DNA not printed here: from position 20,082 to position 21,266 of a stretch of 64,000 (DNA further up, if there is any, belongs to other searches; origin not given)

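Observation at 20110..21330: Low-GC 1.2-kb islet carrying a single Cas4-like PD-(D/E)XK nuclease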

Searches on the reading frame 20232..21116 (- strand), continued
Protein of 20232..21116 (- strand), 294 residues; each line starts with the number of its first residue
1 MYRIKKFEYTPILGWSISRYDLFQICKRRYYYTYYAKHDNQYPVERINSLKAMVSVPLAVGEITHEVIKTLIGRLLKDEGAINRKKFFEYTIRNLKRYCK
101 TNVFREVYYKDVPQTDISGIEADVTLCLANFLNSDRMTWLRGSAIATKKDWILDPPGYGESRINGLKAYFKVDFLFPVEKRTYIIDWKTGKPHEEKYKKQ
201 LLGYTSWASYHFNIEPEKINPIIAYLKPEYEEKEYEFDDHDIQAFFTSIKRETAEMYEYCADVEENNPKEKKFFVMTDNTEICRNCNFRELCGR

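Call 56: find_related_loci(query=A1, collection=viral_contigs, flank=8000)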
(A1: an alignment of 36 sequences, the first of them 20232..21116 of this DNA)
Query A1 (294 aa) in viral_contigs; peptide patterns used: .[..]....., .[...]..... (x = any residue, [..] = any of these).
600 stretches matched a pattern (row limit reached: there are more); 6 encode a relative of the query (tblastn E <= 1e-3); 6 distinct loci.
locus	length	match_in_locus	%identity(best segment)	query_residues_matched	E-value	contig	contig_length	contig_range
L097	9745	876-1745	26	15-294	3e-16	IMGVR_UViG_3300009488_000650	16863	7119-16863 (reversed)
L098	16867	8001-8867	24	15-292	1e-14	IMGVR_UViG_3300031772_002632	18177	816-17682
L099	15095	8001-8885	24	13-292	3e-13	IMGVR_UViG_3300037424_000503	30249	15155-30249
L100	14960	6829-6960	43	172-215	4e-7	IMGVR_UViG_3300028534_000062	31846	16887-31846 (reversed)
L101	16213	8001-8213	37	144-208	1e-6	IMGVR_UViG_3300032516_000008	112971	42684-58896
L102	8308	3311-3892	27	85-292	5e-6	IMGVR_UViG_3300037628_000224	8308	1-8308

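Call 58: get_annotated_region(hit=H1, flank=6000)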
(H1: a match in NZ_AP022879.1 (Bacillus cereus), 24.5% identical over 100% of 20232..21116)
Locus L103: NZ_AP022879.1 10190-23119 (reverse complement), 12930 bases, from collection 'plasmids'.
description: Bacillus cereus strain MRY14-0060 plasmid pMRY14-0060_2, complete sequence
organism: Bacillus cereus (NCBI taxid 1396)
taxonomy: Bacteria; Bacillota; Bacilli; Bacillales; Bacillaceae; Bacillus; Bacillus cereus
host: -; source: -; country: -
typing (MOB-suite, as given by PLSDB): non-mobilizable; replicon rep_cluster_164
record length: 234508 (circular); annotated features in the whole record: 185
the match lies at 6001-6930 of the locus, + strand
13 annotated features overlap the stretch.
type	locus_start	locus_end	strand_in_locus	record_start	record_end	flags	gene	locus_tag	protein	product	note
CDS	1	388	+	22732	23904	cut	-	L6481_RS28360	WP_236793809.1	site-specific integrase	GO:0015074 - DNA integration [Evidence IEA]; GO:0006310 - DNA recombination [Evidence IEA]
CDS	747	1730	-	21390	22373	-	-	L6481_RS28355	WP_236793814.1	S-layer homology domain-containing protein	-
CDS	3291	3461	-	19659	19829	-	-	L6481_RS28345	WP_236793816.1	hypothetical protein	-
CDS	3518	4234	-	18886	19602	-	-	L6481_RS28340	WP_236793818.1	hypothetical protein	-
CDS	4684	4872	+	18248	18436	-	-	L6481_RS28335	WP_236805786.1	hypothetical protein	-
CDS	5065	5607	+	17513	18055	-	-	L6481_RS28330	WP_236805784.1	hypothetical protein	-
CDS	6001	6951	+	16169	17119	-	-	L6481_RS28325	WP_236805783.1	PD-(D/E)XK nuclease family protein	-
CDS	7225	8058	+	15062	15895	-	-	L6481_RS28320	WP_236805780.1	HIRAN domain-containing protein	-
CDS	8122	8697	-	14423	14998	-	-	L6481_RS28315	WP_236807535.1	hypothetical protein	-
CDS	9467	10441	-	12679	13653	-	-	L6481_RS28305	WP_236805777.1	S-layer homology domain-containing protein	-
CDS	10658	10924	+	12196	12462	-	-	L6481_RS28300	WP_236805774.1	hypothetical protein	-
CDS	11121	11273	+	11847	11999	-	-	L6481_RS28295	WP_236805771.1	hypothetical protein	-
CDS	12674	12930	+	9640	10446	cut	-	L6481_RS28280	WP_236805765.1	hypothetical protein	-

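Call 67: search_protein_families(library=padloc, proteins=[L103:6001-6951:+, L097:876-1745:+, L098:8001-8867:+], max_evalue=0.01)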
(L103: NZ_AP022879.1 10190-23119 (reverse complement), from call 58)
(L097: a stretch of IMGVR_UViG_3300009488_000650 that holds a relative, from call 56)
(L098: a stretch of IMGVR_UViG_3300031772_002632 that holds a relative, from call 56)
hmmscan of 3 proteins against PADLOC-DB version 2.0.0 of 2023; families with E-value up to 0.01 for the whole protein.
L103:6001-6951:+ (316 aa): 7 families
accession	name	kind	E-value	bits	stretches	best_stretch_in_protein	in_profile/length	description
PDLC02406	Aga_Cas4-like_Nuc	-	1.6e-27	94.9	1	11-311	2-306/308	Class II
PDLC02410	Aga_Cas4-like_Nuc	-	8.9e-22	76.1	1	11-310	2-252/255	Class II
PDLC01611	Cas4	-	1.4e-05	23.5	1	172-308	46-156/158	"CAS-I,CAS-II,CAS-III,CAS-IV,CAS-V,CAS-VI; acquisition_associated"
PDLC01250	Cas4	-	4.5e-05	21.8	1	148-308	29-167/168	"CAS-I,CAS-II,CAS-III,CAS-IV,CAS-V,CAS-VI; acquisition_associated"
PDLC01447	Cas4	-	6.6e-05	21.4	1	109-310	18-159/161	"CAS-I,CAS-II,CAS-III,CAS-IV,CAS-V,CAS-VI; acquisition_associated"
PDLC00944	Cas4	-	8e-05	20.9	1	184-308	66-176/177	Cas4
PDLC00060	DruK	-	0.0023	15.3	1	196-309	153-260/347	PD-(D/E)XK nuclease superfamily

L097:876-1745:+ (290 aa): 9 families
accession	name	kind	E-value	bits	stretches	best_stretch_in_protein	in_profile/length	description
PDLC02410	Aga_Cas4-like_Nuc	-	5.7e-21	73.5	1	1-288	3-251/255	Class II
PDLC02406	Aga_Cas4-like_Nuc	-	9.9e-12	43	1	1-288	3-304/308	Class II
PDLC02405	Aga_Cas4-like_Nuc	-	3e-08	31.3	1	166-288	144-262/270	Class II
PDLC00943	Cas4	-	3.6e-06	25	1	167-288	72-179/180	CRISPR-associated protein Cas4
PDLC00060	DruK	-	2.1e-05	22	1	168-288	148-260/347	PD-(D/E)XK nuclease superfamily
PDLC01447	Cas4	-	2.8e-05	22.6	1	163-288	52-158/161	"CAS-I,CAS-II,CAS-III,CAS-IV,CAS-V,CAS-VI; acquisition_associated"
PDLC01611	Cas4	-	0.00011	20.5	1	166-288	54-157/158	"CAS-I,CAS-II,CAS-III,CAS-IV,CAS-V,CAS-VI; acquisition_associated"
PDLC00944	Cas4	-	0.0004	18.6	1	160-287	64-176/177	Cas4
PDLC01250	Cas4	-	0.0012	17.1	1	155-287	54-167/168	"CAS-I,CAS-II,CAS-III,CAS-IV,CAS-V,CAS-VI; acquisition_associated"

L098:8001-8867:+ (289 aa): 5 families
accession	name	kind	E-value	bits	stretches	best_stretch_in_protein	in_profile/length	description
PDLC02406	Aga_Cas4-like_Nuc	-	3.3e-11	41.3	1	1-289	3-303/308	Class II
PDLC02410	Aga_Cas4-like_Nuc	-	5.8e-11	40.7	1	1-289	3-250/255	Class II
PDLC02405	Aga_Cas4-like_Nuc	-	2.5e-06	25.1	1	174-289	144-261/270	Class II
PDLC00060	DruK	-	8e-05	20.1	1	182-289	153-259/347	PD-(D/E)XK nuclease superfamily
PDLC01250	Cas4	-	0.0048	15.2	0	167-289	58-167/168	"CAS-I,CAS-II,CAS-III,CAS-IV,CAS-V,CAS-VI; acquisition_associated"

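Call 68: search_protein_representatives(alignment_id=A1)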
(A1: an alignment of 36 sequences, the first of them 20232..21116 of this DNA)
Query: 36 sequences, 294 profile positions. Proteins with E-value up to 0.001 (for the whole library): 1900; up to 1e-10: 1000; up to 1e-30: 116. The best 150 are listed.
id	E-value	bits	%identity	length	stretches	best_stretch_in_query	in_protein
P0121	5.0e-125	433.4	-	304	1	2-293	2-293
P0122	1.2e-114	399.3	-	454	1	2-293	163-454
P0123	4.2e-108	377.8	-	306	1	8-293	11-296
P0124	5.0e-105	367.8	-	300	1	5-293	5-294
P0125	4.1e-104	364.8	-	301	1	3-293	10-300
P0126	1.5e-99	349.8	-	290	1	4-293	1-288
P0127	1.1e-98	346.9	-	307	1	4-293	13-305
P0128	7.4e-98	344.2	-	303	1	3-293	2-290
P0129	6.0e-97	341.2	-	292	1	5-292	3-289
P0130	8.3e-97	340.8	-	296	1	3-293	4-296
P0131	7.0e-96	337.7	-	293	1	6-293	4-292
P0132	2.6e-95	335.9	-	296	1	3-293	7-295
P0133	2.6e-94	332.6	-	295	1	5-293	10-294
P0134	1.2e-93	330.4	-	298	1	3-293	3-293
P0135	5.9e-93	328.1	-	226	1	70-292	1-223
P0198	7.5e-38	147.2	-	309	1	13-293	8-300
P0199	5.7e-37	144.4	-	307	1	12-292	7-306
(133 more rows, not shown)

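Call 70: search_protein_families(library=pfam, proteins=[P0122, P0198, P0199], max_evalue=0.01)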
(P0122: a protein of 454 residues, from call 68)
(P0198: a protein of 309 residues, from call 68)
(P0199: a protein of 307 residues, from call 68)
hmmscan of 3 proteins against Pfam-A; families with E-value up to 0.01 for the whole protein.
P0122 (454 aa): 5 families
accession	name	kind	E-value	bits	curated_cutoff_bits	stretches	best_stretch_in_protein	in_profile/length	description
PF18731.6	HEPN_Swt1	-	7.8e-34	116.9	27.5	1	12-123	2-115/115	Swt1-like HEPN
PF12705.13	PDDEXK_1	-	1.8e-19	71.1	22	1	176-454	2-247/247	PD-(D/E)XK nuclease superfamily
PF24235.1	RHG29_45_N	-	0.0028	18.3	27.7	0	40-101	21-84/108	Rho GTPase-activating protein 29/45 N-terminal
PF01930.23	Cas_Cas4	-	0.0029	18.2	22.7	1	331-453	54-158/160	Domain of unknown function DUF83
PF22919.1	ATP-synt_VA_C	-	0.003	18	24.7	1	77-133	39-94/101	C-terminal domain of V and A type ATP synthase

P0198 (309 aa): 2 families
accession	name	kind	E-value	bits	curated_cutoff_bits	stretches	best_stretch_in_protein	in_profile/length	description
PF12705.13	PDDEXK_1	-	6.4e-16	59.5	22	1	9-299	1-246/247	PD-(D/E)XK nuclease superfamily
PF01930.23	Cas_Cas4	-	0.0019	18.8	22.7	0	277-300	136-159/160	Domain of unknown function DUF83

P0199 (307 aa): 1 family
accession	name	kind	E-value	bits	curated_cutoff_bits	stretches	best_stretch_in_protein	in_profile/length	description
PF12705.13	PDDEXK_1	-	1.4e-17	64.9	22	1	9-306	1-246/247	PD-(D/E)XK nuclease superfamily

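Call 71: find_encoding_contigs(protein=P0054, flank=8000, max_places=2)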
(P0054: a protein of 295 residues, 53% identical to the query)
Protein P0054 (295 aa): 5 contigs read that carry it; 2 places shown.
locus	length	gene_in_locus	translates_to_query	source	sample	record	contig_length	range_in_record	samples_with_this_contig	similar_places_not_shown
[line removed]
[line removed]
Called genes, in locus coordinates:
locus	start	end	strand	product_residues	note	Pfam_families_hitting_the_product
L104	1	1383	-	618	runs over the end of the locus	PF00890:FAD_binding_2, PF03486:HI0933_like (faint), PF12831:FAD_oxidored (weak), PF02910:Succ_DH_flav_C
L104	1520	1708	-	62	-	-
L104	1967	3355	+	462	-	PF00860:Xan_ur_permease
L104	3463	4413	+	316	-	PF00004:AAA, PF07726:AAA_3, PF07728:AAA_5, PF17863:AAA_lid_2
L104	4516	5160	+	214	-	-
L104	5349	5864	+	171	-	-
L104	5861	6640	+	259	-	-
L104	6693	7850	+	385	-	PF01841:Transglut_core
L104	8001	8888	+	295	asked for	PF12705:PDDEXK_1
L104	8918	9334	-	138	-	-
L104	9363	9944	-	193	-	-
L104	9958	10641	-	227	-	PF07638:Sigma70_ECF, PF04542:Sigma70_r2, PF08281:Sigma70_r4_2, PF04545:Sigma70_r4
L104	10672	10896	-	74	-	-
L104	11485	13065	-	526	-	PF00501:AMP-binding, PF13193:AMP-binding_C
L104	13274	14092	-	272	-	PF09339:HTH_IclR, PF01978:TrmB (faint), PF01614:IclR_C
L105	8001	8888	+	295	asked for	PF12705:PDDEXK_1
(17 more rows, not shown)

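Call 81: search_protein_families(library=padloc, alignment_id=A3, max_evalue=0.00001)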
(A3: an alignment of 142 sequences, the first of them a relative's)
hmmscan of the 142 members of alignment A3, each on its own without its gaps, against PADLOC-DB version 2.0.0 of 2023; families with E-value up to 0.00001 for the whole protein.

A. member 1, L001:10286-11122:+ (278 aa): 0 families

B. families by the number of members that match (of 142 scanned): 64 families (the first 25 are shown)
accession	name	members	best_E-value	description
PDLC04140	mad8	5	8.9e-13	mads_8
PDLC04135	mad3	3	7.1e-32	mads_3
PDLC02980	AriA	3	2e-15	-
PDLC03394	REase_II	2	2.4e-54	Type II nicking endonuclease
PDLC03393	REase_II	2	1.6e-43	Type II nicking endonuclease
PDLC03463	REase_II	2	1.4e-19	Type II restriction enzyme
PDLC03507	REase_II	2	4.8e-18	Type II restriction enzyme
PDLC03557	REase_II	2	1.1e-10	Type II restriction enzyme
PDLC02914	ATPase-Toprim_I-B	2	3.3e-07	-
PDLC04175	HEC-01A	2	2.8e-06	-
PDLC01457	WYL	1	7e-37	"CAS-I,CAS-II,CAS-III,CAS-IV,CAS-V,CAS-VI; associated_signaling"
PDLC01652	WYL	1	3.7e-36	"CAS-I,CAS-II,CAS-III,CAS-IV,CAS-V,CAS-VI; associated_signaling"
PDLC04787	PDC-S01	1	1.2e-33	-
PDLC01766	Cas3c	1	7.3e-31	-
PDLC02241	AbiEi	1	1.1e-27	AbiEi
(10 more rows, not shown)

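Call 82: search_protein_families(library=pfam, alignment_id=A3, max_evalue=0.00001)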
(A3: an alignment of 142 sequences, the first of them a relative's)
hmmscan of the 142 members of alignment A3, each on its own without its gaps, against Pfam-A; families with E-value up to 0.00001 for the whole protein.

A. member 1, L001:10286-11122:+ (278 aa): 3 families
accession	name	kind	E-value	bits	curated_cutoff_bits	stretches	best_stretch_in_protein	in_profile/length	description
PF00702.32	Hydrolase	-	1.9e-19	71.3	26.4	1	30-225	1-190/191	haloacid dehalogenase-like hydrolase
PF13419.12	HAD_2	-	1.6e-13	51.6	23.8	1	88-230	32-176/178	Haloacid dehalogenase-like hydrolase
PF13242.12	Hydrolase_like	-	2.7e-08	34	22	1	187-242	2-58/75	HAD-hyrolase-like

B. families by the number of members that match (of 142 scanned): 160 families (the first 25 are shown)
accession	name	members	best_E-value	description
PF11141.13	DUF2914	7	3.5e-17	Protein of unknown function (DUF2914)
PF02913.24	FAD-oxidase_C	5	2.8e-69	FAD linked oxidases, C-terminal domain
PF01565.28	FAD_binding_4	5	8.1e-44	FAD binding domain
PF01384.25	PHO4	5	6.5e-28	Phosphate transporter family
PF01035.26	DNA_binding_1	4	2.5e-21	6-O-methylguanine DNA methyltransferase, DNA binding domain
PF12146.15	Hydrolase_4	3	6.8e-74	Serine aminopeptidase, S33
PF01435.24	Peptidase_M48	3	2.3e-40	Peptidase family M48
PF13927.12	Ig_3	3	8.3e-34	Immunoglobulin domain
PF00005.33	ABC_tran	3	3.4e-32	ABC transporter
PF07679.22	I-set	3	2.4e-30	Immunoglobulin I-set domain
PF07690.21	MFS_1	3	5.3e-30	Major Facilitator Superfamily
PF13895.12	Ig_2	3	2e-26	Immunoglobulin domain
PF00561.26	Abhydrolase_1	3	1.6e-21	alpha/beta hydrolase fold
PF13304.12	AAA_21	3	9.9e-18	AAA domain, putative AbiEii toxin, Type IV TA system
PF12697.13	Abhydrolase_6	3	4e-13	Alpha/beta hydrolase family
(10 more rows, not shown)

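Call 91: find_encoding_contigs(protein=P0002, flank=5000, max_places=2)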
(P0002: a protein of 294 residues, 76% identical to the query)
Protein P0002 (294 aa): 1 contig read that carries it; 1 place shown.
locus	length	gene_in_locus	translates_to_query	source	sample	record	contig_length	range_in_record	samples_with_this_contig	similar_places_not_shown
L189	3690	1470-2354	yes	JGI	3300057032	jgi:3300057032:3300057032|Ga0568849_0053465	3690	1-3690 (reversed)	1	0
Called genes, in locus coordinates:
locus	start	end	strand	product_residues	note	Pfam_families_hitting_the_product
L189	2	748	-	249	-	?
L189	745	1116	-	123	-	PF01809:YidD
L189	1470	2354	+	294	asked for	PF12705:PDDEXK_1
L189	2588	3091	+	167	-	PF00702:Hydrolase, PF13419:HAD_2, PF13242:Hydrolase_like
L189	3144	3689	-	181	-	?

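Call 94: fold_search(model_id=the predicted structure, library=viral)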
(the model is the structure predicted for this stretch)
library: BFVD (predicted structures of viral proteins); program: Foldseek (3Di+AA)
matches with E <= 10: 537; with E <= 0.001: 92
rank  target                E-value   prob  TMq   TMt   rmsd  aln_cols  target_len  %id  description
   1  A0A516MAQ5            1.3e-08  1.00  0.60  0.67   5.3       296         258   12  (no name in the UniProt tables at hand)
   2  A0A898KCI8            4.4e-08  1.00  0.60  0.58   5.2       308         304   15  (no name in the UniProt tables at hand)
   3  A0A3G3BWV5            8.0e-08  1.00  0.63  0.56   4.9       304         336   12  (no name in the UniProt tables at hand)
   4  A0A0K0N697            9.5e-08  1.00  0.61  0.46   5.6       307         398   14  PD-(D/E)XK endonuclease-like domain-containing protein [Tsukamurella phage TIN4]
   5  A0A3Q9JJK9            1.3e-07  1.00  0.56  0.29   6.2       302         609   14  (no name in the UniProt tables at hand)
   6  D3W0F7                7.1e-07  1.00  0.49  0.38   8.1       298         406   15  Phage protein [Lactococcus phage 1358]
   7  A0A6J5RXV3            8.4e-07  1.00  0.56  0.62   6.6       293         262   15  COG2887 RecB family exonuclease [uncultured Caudovirales phage]
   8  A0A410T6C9            9.4e-07  1.00  0.50  0.62   7.2       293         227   14  (no name in the UniProt tables at hand)
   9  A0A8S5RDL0            1.0e-06  1.00  0.60  0.46   6.0       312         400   13  PD-(D/E)XK nuclease superfamily protein [virus sp. ctkyY8]
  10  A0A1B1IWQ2            1.4e-06  1.00  0.57  0.59   5.1       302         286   12  (no name in the UniProt tables at hand)
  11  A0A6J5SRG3            1.6e-06  1.00  0.58  0.63   5.9       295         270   13  PD-(D/E)XK nuclease superfamily [uncultured Caudovirales phage]
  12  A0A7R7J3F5            2.1e-06  1.00  0.58  0.64   6.7       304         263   16  (no name in the UniProt tables at hand)
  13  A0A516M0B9            2.4e-06  1.00  0.47  0.48   8.9       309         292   14  (no name in the UniProt tables at hand)
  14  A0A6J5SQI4            2.7e-06  1.00  0.55  0.49   8.8       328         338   12  PD-(D/E)XK nuclease superfamily [uncultured Caudovirales phage]
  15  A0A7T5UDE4            3.9e-06  1.00  0.42  0.40   9.5       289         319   14  (no name in the UniProt tables at hand)
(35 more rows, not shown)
